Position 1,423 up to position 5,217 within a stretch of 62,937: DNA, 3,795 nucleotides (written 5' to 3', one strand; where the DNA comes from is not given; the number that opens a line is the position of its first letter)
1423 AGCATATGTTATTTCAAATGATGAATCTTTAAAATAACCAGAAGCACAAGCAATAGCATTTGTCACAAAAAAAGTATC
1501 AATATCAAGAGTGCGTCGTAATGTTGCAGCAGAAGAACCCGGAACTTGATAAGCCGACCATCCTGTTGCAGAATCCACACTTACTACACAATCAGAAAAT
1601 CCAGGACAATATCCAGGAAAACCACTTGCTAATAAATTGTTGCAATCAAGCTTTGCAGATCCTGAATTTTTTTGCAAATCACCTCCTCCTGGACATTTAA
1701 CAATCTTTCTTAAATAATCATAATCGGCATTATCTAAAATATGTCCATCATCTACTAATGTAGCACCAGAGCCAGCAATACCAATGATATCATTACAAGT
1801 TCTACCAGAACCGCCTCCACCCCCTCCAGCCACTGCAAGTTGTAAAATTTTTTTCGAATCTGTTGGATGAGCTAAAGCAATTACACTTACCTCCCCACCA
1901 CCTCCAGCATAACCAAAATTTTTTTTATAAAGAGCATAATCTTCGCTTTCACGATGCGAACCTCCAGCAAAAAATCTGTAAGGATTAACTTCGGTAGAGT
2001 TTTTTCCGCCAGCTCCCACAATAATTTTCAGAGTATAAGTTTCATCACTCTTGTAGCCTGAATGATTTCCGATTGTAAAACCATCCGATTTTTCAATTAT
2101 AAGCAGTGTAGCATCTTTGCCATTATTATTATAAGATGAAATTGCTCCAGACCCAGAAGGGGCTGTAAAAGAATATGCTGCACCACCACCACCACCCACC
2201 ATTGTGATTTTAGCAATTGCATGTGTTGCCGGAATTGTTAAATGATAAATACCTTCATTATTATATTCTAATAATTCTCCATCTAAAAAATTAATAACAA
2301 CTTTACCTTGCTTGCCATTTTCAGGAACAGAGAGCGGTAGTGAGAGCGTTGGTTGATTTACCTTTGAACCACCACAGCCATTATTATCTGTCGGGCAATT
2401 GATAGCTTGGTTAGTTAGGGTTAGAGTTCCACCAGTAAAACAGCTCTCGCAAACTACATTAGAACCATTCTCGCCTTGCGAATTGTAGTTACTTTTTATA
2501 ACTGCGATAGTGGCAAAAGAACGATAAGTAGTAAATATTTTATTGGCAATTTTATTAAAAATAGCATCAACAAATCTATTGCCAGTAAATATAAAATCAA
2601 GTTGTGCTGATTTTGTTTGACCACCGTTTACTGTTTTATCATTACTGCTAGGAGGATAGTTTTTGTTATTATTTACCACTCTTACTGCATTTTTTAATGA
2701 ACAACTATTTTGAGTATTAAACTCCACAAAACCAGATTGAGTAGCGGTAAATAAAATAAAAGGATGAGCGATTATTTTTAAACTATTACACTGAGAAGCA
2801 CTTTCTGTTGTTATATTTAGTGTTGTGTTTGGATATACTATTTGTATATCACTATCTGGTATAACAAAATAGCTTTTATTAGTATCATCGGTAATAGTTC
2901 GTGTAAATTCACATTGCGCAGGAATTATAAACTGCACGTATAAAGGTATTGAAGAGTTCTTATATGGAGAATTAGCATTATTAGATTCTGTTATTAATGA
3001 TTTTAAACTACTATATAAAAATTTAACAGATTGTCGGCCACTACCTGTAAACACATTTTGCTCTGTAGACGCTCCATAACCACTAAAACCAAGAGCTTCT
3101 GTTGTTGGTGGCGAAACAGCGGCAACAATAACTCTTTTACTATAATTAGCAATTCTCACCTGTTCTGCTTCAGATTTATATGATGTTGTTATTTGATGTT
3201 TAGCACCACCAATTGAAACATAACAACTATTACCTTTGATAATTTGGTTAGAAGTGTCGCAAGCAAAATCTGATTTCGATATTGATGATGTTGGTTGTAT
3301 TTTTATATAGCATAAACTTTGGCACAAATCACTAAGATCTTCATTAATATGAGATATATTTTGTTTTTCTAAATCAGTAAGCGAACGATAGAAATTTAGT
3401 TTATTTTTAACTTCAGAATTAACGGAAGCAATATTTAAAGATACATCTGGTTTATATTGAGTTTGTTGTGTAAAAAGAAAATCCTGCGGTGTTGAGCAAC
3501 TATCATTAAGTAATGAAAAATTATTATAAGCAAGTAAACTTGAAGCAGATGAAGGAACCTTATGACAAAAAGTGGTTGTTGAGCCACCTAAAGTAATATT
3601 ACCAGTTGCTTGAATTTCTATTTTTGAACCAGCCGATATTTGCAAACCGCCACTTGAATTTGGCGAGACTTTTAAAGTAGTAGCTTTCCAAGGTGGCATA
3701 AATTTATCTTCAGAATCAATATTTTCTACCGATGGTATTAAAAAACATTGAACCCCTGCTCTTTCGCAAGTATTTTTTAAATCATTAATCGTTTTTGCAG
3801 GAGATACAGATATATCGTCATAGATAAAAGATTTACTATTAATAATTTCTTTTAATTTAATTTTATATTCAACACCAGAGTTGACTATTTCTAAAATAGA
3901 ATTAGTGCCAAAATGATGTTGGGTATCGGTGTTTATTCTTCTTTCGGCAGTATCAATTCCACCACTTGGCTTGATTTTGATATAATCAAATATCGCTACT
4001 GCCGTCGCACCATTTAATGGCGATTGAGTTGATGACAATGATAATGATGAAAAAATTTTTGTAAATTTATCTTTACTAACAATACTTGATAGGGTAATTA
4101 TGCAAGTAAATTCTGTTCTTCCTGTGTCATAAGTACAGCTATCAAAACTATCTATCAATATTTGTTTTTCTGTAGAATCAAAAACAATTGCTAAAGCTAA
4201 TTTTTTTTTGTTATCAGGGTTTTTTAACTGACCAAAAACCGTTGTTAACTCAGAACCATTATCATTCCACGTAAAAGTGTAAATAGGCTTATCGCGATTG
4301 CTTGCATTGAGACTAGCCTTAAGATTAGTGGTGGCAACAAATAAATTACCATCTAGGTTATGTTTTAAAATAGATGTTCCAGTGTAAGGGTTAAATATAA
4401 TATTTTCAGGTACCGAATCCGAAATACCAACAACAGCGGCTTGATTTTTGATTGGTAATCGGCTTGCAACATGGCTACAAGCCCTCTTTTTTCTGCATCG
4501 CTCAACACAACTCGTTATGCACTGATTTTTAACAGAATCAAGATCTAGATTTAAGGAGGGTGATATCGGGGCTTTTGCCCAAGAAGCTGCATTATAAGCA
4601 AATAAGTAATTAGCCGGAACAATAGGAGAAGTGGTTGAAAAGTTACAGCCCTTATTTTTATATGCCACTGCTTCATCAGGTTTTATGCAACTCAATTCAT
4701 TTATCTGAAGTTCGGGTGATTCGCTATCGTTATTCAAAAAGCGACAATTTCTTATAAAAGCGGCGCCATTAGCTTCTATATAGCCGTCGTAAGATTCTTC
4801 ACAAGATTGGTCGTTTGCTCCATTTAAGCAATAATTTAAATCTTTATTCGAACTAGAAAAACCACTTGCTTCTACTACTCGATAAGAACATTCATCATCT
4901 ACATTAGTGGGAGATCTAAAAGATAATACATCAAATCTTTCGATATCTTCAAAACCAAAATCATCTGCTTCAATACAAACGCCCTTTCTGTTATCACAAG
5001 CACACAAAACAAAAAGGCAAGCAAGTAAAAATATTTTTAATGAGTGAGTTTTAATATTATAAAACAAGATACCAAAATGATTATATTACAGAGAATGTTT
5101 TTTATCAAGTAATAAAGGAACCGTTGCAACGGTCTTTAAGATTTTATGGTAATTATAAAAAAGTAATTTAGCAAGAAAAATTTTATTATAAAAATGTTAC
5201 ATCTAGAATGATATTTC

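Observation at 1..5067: Giant edge-truncated ORF (at least 1,689 codons) missing from the ORF track: predicted surface lipoprotein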

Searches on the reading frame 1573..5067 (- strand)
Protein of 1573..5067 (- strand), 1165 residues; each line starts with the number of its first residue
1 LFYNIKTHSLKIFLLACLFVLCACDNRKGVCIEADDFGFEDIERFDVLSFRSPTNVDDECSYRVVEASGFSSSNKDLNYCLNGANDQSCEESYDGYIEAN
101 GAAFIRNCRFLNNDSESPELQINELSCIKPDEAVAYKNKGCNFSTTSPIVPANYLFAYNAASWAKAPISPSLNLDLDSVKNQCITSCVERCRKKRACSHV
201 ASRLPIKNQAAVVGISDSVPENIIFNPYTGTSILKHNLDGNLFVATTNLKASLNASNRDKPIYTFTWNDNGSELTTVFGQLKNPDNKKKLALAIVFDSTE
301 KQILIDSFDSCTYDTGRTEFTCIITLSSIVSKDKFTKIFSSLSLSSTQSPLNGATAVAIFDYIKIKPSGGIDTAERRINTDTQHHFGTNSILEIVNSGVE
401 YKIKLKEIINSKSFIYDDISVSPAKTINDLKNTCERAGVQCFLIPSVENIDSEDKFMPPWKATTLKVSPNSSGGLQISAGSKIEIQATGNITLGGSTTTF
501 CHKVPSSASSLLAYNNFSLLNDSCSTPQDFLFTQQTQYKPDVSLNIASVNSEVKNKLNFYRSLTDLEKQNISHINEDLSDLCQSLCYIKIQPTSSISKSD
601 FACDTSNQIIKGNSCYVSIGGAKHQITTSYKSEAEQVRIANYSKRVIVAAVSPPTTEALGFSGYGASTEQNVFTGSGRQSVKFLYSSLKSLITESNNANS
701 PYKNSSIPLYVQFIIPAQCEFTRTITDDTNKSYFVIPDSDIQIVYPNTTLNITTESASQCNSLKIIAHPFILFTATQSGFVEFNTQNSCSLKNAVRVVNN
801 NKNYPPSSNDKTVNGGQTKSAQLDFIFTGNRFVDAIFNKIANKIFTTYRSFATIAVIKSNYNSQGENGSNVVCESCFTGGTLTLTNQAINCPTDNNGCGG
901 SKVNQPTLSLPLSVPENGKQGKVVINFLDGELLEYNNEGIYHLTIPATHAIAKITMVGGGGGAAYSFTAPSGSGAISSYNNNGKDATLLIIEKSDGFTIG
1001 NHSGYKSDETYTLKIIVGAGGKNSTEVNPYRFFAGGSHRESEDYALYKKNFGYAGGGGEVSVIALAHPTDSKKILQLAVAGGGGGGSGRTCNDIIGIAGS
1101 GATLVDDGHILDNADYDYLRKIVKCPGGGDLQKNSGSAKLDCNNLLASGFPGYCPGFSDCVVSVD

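Call 29: search_protein_representatives(alignment_id=A2)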
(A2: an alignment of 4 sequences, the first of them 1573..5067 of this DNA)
Query: 4 sequences, 1150 profile positions. Proteins with E-value up to 0.001 (for the whole library): 11; up to 1e-10: 11; up to 1e-30: 8. The best 11 are listed.
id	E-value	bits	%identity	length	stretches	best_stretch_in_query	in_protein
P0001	0.0e+00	2138.8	-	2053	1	1-1150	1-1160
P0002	0.0e+00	2041.6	-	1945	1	1-1149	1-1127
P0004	9.6e-235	798.7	-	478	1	14-502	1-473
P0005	8.2e-140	484.3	-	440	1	423-838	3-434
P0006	3.0e-54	200.9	-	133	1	1002-1138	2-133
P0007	1.3e-48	182.2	-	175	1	758-921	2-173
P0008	2.5e-42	161.5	-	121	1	273-403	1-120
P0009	8.9e-31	123.2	-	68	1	438-503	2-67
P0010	4.3e-24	101.1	-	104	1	518-604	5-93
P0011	5.0e-16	74.4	-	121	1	357-407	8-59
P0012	4.1e-15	71.3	-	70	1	917-989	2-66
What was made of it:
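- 2353..4995 (-): N-terminal conserved Cys-rich region (residues 25-905) of unknown fold, the family-specific core. A profile search of 1.84e9 representatives found no relatives outside the family (call 29).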

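Call 58: search_protein_families(library=pfam, proteins=[P0006], max_evalue=10)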
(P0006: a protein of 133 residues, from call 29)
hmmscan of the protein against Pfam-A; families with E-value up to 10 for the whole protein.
P0006 (133 aa): 1 family
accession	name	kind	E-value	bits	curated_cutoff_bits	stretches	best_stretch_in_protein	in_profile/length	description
PF12810.13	ALK_LTK_GRD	-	1.3e-05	25.8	24.5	1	4-114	54-146/243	ALK/LTK, Glycine-rich domain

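Call 63: search_protein_families(library=phrogs, proteins=[P0006], max_evalue=1)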
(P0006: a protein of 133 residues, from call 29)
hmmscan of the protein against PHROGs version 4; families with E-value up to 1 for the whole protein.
P0006 (133 aa): 3 families
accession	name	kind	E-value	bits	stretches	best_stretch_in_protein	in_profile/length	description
phrog_2295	-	unknown function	0.0016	18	1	4-87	761-841/1183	-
phrog_1589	-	unknown function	0.057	13.4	1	2-89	65-149/563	-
phrog_12387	-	unknown function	0.29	11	1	54-120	281-347/587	-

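Call 77: search_solved_structures(query=P0006, max_evalue=10, show_alignments=2)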
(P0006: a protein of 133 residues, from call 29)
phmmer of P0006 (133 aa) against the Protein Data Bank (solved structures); distinct sequences matched with E-value up to 10: 2.
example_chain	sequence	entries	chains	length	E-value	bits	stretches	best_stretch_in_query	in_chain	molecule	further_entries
1h0d_B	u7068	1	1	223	0.69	13.3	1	34-74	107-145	ANTIBODY FAB FRAGMENT, HEAVY CHAIN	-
6n04_A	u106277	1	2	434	3.1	11.2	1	37-71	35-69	AbsH3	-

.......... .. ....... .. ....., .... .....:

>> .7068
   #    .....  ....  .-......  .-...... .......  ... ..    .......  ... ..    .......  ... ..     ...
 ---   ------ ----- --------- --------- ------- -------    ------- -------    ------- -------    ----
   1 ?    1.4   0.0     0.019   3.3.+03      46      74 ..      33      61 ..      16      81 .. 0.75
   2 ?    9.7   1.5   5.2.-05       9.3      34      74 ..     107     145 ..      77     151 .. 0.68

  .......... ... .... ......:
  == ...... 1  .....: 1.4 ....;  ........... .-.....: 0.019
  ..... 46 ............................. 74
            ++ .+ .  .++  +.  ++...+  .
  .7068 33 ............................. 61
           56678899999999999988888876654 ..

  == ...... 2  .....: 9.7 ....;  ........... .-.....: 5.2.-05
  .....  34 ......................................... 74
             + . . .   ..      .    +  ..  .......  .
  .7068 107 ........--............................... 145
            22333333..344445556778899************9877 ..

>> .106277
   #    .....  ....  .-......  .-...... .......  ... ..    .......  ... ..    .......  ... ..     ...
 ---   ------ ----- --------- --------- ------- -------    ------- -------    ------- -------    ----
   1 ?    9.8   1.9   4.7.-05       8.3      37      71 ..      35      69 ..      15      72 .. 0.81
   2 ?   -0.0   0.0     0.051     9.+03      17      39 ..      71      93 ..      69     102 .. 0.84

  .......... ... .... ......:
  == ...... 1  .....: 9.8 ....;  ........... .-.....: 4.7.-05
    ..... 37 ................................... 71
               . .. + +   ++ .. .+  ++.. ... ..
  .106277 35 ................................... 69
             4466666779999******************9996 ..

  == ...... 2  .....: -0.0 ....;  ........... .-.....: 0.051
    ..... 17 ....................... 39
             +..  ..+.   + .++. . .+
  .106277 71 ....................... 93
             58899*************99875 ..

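Call 79: find_related_loci(query=A2, collection=metagenome_contigs, flank=6000)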
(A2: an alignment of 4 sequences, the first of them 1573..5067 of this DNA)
Query A2 (1165 aa) in metagenome_contigs; peptide patterns used: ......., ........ (x = any residue, [..] = any of these).
52 stretches matched a pattern; 4 encode a relative of the query (tblastn E <= 1e-3); 4 distinct loci.
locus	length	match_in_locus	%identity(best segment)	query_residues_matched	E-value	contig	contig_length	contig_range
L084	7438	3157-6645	58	1-1162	0e+0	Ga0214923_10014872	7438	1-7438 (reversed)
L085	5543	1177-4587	54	1-1164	0e+0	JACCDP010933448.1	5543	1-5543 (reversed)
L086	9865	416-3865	44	4-1154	0e+0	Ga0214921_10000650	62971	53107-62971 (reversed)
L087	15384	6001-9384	45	4-1154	0e+0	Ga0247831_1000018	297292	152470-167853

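Call 80: find_related_loci(query=A2, collection=viral_contigs, flank=3000)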
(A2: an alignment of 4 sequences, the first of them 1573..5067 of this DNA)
Query A2 (1165 aa) in viral_contigs; peptide patterns used: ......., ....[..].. (x = any residue, [..] = any of these).
91 stretches matched a pattern, but none encodes a relative of the query by tblastn (E <= 1e-3).
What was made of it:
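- The viral contig scan found no relative (call 80).
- Tried and rejected: The viral_contigs scan found none (call 80).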

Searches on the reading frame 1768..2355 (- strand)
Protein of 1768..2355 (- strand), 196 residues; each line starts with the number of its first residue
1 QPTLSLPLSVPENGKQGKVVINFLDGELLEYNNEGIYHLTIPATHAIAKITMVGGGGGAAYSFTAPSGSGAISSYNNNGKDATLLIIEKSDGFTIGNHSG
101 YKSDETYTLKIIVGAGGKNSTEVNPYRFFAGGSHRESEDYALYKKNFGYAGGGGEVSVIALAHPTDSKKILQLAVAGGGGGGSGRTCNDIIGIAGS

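Call 56: search_solved_structures(query=A6, max_evalue=10, show_alignments=4)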
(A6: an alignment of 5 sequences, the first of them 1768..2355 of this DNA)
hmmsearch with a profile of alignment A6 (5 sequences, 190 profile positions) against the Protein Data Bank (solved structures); distinct sequences matched with E-value up to 10: 1.
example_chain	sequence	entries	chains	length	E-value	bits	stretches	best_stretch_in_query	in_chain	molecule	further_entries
1h0d_B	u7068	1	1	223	0.19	14.7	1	122-180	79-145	ANTIBODY FAB FRAGMENT, HEAVY CHAIN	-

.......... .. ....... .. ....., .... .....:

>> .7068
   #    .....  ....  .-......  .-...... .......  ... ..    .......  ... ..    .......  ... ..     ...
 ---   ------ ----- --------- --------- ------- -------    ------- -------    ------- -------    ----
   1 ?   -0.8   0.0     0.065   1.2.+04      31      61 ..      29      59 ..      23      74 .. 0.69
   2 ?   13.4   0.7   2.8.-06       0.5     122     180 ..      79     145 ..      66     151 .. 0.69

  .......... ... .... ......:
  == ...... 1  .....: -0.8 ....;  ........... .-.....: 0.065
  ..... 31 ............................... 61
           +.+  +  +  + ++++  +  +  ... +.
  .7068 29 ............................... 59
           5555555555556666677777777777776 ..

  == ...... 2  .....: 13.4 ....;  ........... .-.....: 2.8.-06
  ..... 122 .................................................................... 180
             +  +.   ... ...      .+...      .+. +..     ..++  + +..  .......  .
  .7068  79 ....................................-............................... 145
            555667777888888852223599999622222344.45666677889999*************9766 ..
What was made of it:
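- Tried and rejected: The glycine-rich profile and P0006 found only chance Gly-run matches (calls 56, 77).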

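Call 57: search_protein_families(library=pfam, alignment_id=A6, max_evalue=10)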
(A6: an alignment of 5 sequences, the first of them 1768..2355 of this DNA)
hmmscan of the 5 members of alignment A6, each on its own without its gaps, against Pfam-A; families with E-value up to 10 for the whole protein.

A. member 1, window:1768-2355:- (196 aa): 3 families
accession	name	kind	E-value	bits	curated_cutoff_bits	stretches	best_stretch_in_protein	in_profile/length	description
PF21722.4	Gly_rich_2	-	0.048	14.1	24.3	2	35-132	4-84/226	Glycine-rich domain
PF10517.14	DM13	-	0.099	13.7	25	0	82-111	49-77/105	Electron transfer DM13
PF04151.21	PPC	-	0.2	13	25.9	1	61-109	5-56/70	Bacterial pre-peptidase C-terminal domain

B. families by the number of members that match (of 5 scanned): 4 families
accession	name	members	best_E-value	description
PF21722.4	Gly_rich_2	2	0.048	Glycine-rich domain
PF12810.13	ALK_LTK_GRD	1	1.3e-05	ALK/LTK, Glycine-rich domain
PF10517.14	DM13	1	0.099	Electron transfer DM13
PF04151.21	PPC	1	0.2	Bacterial pre-peptidase C-terminal domain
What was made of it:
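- On ALK/LTK-type glycine-rich domain (PF12810) / Gly_rich_2 (PF21722): The family fragment P0006 scores 25.8 bits on ALK_LTK_GRD (cut-off 24.5) (calls 57, 58).
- Glycine-rich domain: P0006 passes the ALK_LTK_GRD cut-off; the window sequence is sub-threshold for Gly_rich_2 (calls 57, 58).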

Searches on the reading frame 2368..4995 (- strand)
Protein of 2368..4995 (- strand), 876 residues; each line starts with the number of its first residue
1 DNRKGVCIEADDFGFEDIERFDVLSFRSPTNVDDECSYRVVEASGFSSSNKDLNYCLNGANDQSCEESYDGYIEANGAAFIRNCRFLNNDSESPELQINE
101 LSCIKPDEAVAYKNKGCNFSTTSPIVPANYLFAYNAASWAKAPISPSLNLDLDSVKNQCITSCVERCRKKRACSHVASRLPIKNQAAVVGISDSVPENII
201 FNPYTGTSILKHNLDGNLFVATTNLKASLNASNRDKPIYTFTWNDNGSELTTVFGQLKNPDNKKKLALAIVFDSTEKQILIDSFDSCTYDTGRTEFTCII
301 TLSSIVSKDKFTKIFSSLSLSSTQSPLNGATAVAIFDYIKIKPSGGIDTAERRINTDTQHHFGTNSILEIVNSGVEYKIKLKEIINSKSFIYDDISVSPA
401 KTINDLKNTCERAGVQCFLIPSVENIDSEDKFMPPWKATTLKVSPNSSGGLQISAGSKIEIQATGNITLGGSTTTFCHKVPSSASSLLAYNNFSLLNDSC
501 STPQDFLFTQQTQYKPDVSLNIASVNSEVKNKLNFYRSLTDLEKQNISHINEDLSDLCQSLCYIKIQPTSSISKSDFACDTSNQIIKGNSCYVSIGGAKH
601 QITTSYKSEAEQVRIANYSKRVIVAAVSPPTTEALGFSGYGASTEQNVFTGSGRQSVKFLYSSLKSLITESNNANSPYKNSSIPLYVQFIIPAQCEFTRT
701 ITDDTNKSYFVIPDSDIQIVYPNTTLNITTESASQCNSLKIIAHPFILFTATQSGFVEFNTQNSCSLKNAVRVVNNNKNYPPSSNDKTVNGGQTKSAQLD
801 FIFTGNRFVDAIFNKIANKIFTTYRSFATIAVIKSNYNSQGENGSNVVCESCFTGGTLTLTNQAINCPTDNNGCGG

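Call 48: predict_structure(alignment_id=A3)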
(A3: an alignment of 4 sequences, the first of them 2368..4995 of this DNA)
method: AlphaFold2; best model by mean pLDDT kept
length: 876 residues; sequences in the alignment: 4
mean_pLDDT: 31.2   pTM: 0.22
mean pLDDT of the five models: 31.2, 30.7, 30.5, 29.4, 28.1
residues with pLDDT >= 90: 0; 70-90: 0; 50-70: 35; < 50: 841
segments of 3 or more residues with pLDDT < 50: 1-286, 291-298, 301-542, 566-572, 580-588, 595-600, 603-876
pLDDT, mean of each block of 10 residues (from residue 1): 22 25 24 26 24 28 28 31 30 27 30 30 31 29 31 37 34 25 26 29 25 28 32 43 40 43 39 34 46 47 42 31 28 27 31 27 27 28 27 30 41 31 24 25 23 25 25 33 31 34 27 26 34 42 52 50 45 50 46 50 35 24 24 22 25 25 23 26 29 39 34 34 35 37 26 25 27 23 26 28 30 33 27 26 28 27 27 25
secondary structure, 60 per line:
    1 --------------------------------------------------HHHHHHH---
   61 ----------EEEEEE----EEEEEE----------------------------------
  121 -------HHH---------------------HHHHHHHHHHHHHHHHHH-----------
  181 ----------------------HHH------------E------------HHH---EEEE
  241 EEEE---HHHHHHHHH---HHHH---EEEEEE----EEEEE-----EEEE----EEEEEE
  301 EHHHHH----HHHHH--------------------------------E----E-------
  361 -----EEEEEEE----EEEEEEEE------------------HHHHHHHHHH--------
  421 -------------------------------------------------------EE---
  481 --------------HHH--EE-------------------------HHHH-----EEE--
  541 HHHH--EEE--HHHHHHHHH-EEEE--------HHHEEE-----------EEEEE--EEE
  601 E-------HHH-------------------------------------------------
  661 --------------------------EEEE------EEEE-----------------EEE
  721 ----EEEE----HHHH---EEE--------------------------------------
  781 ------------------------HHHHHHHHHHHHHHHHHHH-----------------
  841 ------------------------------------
elements in order (helices of 4 or more, strands of 3 or more residues): H51-57 E71-76 E81-86 H152-169 E237-244 H248-256 H260-263 E267-272 E277-281 E287-290 E295-301 H302-306 H311-315 E366-372 E377-384 H403-412 H527-530 E536-538 H541-544 E547-549 H552-560 E562-565 E577-579 E591-595 E598-601 E687-690 E697-700 E718-720 E725-728 H733-736 E740-742 H805-823
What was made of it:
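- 2353..4995 (-): The AlphaFold model had mean pLDDT 31 (call 48).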
